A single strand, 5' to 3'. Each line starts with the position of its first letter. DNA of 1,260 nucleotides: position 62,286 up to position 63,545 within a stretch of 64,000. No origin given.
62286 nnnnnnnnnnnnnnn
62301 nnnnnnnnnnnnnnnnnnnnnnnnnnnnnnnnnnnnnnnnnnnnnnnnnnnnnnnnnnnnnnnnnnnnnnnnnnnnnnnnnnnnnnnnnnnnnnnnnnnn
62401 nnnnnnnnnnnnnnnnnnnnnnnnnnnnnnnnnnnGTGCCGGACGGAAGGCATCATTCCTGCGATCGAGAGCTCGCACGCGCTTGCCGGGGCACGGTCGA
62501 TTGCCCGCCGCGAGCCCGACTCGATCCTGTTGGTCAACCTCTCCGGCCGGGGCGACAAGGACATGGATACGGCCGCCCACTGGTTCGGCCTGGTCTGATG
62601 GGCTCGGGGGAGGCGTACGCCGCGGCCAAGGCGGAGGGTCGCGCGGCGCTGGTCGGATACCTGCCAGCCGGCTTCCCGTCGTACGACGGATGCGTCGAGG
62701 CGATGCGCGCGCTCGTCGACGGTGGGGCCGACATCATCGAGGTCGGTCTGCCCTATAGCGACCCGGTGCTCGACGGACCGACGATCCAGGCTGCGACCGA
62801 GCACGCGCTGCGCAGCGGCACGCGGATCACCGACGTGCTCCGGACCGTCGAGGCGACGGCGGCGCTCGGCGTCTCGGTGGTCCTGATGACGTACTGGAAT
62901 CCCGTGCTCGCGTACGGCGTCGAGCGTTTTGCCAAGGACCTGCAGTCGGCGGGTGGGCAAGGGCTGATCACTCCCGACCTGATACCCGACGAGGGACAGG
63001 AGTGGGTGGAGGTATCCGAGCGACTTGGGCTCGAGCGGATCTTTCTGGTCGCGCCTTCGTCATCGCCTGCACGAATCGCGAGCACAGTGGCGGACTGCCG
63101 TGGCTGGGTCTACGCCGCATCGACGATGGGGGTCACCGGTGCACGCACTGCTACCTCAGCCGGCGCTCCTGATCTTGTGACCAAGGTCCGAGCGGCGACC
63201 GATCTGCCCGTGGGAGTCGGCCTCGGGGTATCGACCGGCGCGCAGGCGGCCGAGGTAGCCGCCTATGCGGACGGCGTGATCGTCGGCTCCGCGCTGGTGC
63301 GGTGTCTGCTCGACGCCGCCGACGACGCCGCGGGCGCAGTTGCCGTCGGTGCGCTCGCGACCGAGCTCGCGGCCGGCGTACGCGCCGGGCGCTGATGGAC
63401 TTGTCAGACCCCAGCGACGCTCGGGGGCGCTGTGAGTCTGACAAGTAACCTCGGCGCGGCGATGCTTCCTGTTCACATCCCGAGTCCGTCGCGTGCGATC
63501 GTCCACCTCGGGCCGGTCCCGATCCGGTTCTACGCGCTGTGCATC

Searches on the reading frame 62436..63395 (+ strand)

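Call 95: search_protein_families(library=pfam, proteins=[window:62436-63395:+], max_evalue=0.001)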
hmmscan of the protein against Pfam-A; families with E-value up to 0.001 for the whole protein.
window:62436-63395:+ (319 aa): 1 family
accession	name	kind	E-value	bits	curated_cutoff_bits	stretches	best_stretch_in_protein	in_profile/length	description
PF00290.26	Trp_syntA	-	2.7e-73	246.5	27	1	62-302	2-244/259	Tryptophan synthase alpha chain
